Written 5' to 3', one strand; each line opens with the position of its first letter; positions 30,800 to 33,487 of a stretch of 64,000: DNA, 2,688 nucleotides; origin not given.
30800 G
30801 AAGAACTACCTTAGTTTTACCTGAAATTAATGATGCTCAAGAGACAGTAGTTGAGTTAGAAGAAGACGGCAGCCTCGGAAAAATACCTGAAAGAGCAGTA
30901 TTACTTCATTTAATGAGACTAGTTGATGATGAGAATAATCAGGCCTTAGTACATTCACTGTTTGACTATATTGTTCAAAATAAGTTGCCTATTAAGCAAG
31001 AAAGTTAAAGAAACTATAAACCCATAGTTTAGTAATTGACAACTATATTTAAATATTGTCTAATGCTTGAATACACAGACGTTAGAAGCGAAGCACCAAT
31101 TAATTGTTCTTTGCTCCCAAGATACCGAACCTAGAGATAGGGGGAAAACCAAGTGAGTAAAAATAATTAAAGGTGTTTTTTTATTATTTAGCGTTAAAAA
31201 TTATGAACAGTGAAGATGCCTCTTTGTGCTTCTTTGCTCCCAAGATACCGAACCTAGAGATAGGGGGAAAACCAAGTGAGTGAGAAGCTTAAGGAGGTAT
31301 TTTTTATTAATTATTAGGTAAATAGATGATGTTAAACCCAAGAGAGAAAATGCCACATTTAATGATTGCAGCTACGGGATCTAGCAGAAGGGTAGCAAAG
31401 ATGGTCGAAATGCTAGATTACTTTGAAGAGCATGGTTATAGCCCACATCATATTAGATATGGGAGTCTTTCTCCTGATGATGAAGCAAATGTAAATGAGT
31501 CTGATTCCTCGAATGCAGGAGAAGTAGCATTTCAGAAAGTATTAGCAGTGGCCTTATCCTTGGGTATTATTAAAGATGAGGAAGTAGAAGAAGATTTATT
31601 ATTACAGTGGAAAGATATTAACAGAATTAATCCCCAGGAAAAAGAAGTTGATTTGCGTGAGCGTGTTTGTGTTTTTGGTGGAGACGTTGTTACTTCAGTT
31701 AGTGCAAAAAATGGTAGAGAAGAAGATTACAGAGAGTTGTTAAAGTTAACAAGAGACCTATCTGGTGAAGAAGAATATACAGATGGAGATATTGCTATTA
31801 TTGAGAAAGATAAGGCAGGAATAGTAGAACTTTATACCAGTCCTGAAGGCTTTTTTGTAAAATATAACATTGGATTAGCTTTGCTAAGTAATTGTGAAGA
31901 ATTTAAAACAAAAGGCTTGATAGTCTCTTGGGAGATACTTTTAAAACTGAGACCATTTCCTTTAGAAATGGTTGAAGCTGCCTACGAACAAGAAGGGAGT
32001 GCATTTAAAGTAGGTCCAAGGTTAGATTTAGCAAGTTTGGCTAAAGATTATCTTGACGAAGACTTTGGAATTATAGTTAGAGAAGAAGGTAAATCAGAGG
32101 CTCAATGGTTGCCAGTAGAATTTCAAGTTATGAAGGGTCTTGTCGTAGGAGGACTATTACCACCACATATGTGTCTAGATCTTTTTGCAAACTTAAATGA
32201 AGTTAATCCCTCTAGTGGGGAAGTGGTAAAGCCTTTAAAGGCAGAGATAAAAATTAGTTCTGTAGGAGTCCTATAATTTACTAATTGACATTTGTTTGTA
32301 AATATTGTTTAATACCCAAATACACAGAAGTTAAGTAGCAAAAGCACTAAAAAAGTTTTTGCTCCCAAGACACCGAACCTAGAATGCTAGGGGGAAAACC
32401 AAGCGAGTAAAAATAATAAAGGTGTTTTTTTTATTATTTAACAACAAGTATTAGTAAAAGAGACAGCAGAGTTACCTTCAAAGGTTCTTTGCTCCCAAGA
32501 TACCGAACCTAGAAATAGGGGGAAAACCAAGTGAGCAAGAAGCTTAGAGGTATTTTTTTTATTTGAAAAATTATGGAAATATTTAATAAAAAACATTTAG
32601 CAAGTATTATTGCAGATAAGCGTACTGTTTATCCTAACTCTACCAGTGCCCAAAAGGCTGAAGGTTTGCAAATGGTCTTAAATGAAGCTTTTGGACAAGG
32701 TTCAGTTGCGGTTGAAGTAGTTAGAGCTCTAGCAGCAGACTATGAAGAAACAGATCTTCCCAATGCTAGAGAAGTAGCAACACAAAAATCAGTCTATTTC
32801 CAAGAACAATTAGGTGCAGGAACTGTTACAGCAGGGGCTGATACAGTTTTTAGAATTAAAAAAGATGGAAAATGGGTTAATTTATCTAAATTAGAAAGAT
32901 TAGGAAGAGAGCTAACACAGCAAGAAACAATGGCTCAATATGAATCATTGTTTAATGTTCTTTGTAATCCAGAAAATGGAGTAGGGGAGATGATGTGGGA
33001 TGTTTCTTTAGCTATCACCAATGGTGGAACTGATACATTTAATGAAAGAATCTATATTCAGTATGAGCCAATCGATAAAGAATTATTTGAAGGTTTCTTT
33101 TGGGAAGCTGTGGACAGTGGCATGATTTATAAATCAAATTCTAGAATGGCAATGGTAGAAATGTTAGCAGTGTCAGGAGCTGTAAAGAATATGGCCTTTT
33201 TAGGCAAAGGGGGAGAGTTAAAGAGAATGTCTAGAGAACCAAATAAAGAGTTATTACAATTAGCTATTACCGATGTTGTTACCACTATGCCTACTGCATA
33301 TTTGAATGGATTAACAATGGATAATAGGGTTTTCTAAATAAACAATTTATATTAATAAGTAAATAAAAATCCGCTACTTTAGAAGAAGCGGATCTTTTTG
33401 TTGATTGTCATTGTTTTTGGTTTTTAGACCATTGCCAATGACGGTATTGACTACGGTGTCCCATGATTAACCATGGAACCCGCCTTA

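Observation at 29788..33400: Tandem paralogous unknown genes, each preceded by a duplicated promoter + double 52-nt leader cassette shared with an unrelated gene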

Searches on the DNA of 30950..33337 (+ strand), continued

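Call 93: search_rna_families(sources=[L004, L007, L010, L011, L012, L014, L017, L019, L020, L021, L024, L026, L027, L035, L036, L053, L077, L079], threshold=gathering)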
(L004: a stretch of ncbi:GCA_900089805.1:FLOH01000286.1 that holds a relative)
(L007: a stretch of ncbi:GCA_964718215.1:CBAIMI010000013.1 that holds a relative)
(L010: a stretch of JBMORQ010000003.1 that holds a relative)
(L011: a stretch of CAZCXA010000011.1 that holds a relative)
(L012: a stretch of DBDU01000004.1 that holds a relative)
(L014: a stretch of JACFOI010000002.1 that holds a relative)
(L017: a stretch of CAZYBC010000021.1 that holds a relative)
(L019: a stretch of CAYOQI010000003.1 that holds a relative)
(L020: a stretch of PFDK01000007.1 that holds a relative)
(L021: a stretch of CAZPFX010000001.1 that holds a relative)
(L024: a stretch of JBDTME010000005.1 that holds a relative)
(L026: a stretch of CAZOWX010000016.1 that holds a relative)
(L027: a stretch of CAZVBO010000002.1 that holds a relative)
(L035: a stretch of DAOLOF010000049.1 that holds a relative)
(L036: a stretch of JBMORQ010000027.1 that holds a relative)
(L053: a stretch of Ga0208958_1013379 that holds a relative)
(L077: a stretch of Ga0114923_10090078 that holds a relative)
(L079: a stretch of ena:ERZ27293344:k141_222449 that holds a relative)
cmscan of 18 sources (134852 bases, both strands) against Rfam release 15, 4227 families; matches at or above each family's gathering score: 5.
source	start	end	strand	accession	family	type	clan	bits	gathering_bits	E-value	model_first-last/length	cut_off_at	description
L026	3696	3767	+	RF00005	tRNA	Gene; tRNA;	CL00001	72.6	29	1.3e-13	1-71/71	no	tRNA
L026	1040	1111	+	RF00005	tRNA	Gene; tRNA;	CL00001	65.8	29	9.4e-12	1-71/71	no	tRNA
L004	420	503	+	RF00005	tRNA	Gene; tRNA;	CL00001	61.3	29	1.7e-10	1-71/71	no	tRNA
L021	3942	4025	+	RF00005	tRNA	Gene; tRNA;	CL00001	60.8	29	2.3e-10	1-71/71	no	tRNA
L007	3333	3417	-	RF00005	tRNA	Gene; tRNA;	CL00001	57.1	29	2.3e-09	1-71/71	no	tRNA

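Call 95: search_rna_families(source=L007, start=7260, end=7410, threshold=evalue, max_evalue=10)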
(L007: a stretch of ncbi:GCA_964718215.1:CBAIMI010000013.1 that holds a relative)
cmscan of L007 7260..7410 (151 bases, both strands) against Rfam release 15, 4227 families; matches with E-value up to 10: 5.
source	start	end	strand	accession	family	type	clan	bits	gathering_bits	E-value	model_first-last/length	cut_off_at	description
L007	7368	7410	+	RF02900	AaHKsRNA82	Gene; sRNA;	-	18.5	51.4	1.2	1-52/81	3'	Aggregatibacter sRNA 82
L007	7380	7410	+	RF01080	UPD-PKib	Cis-reg;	-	16.8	39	0.74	1-32/32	no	Pseudoknot of upstream pseudoknot domain (UPD) of the 3'UTR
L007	7291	7322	-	RF01546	TB6Cs1H1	Gene; snRNA; snoRNA; HACA-box;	-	11.1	40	8.2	1-66/66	no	Trypanosomatid snoRNA TB6Cs1H1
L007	7346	7357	-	RF01072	TMV_UPD-PK3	Cis-reg;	-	8.6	34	9.7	4-15/31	no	Pseudoknot of upstream pseudoknot domain (UPD) of the 3'UTR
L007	7273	7307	+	RF02248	Six3os1_3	Gene; lncRNA;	-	8.3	40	5.2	43-75/75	no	Six3os1 conserved region 3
